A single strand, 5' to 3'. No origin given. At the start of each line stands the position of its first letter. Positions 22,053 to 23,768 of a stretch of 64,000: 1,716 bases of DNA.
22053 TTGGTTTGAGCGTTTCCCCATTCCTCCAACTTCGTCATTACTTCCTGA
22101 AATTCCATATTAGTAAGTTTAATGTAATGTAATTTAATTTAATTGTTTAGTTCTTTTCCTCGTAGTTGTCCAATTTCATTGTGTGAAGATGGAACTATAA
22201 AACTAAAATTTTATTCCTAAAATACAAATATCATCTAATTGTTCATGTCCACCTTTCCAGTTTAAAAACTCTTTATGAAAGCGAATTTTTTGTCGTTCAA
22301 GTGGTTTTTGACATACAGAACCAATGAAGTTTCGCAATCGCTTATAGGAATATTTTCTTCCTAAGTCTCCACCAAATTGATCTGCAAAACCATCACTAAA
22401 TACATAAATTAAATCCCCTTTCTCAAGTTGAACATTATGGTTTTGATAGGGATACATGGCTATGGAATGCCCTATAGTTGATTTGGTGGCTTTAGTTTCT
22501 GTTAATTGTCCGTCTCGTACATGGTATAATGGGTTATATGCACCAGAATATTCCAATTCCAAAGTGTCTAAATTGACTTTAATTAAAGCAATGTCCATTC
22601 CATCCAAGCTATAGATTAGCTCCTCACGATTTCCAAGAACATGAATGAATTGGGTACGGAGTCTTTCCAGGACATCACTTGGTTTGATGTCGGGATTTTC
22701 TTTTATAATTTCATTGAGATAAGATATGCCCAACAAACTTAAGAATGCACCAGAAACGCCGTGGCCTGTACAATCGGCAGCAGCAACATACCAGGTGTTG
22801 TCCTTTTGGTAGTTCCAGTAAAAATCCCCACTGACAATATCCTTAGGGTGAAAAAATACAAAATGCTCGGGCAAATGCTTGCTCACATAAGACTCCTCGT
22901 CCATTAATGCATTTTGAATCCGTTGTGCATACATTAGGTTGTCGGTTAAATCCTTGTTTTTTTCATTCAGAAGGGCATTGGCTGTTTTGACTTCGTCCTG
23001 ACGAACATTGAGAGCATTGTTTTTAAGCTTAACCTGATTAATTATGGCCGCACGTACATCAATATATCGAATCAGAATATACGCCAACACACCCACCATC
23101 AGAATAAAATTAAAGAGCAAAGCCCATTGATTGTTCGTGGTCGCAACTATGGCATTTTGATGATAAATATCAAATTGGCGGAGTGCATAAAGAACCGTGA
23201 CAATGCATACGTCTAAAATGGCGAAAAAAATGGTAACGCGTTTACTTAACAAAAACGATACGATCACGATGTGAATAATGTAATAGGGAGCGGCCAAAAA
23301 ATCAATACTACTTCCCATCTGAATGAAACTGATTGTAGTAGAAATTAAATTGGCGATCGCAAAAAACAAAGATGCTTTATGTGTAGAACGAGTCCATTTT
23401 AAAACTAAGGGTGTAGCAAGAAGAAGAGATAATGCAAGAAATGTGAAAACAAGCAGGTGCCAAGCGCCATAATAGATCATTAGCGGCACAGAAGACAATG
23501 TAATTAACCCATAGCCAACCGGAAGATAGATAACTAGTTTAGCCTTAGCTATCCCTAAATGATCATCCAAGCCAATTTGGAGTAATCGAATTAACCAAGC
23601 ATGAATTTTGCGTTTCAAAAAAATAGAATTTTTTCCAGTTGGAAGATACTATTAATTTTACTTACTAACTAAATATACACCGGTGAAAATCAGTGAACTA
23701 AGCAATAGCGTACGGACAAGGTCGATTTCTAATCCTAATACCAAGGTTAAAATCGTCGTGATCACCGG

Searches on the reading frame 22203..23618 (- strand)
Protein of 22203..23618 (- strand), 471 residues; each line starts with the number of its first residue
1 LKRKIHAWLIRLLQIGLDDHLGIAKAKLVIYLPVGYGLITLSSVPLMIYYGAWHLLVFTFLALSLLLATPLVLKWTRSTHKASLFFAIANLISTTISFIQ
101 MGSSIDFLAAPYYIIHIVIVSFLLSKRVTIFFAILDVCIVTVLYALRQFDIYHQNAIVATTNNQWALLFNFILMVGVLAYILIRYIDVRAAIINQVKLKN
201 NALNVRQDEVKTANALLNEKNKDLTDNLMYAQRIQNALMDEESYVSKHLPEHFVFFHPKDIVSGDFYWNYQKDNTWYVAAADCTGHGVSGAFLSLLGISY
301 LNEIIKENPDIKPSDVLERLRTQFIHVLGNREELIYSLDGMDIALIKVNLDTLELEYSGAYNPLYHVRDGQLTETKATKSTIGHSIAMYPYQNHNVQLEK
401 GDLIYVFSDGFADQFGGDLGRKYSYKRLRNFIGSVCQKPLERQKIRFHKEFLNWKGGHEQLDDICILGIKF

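Call 60: search_protein_families(library=pfam, proteins=[window:22203-23618:-], max_evalue=0.0001)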
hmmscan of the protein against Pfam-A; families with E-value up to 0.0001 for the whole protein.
window:22203-23618:- (471 aa): 1 family
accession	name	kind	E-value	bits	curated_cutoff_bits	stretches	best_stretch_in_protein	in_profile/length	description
PF07228.17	SpoIIE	-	8.9e-21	75.1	25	1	273-470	2-190/192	Stage II sporulation protein E (SpoIIE)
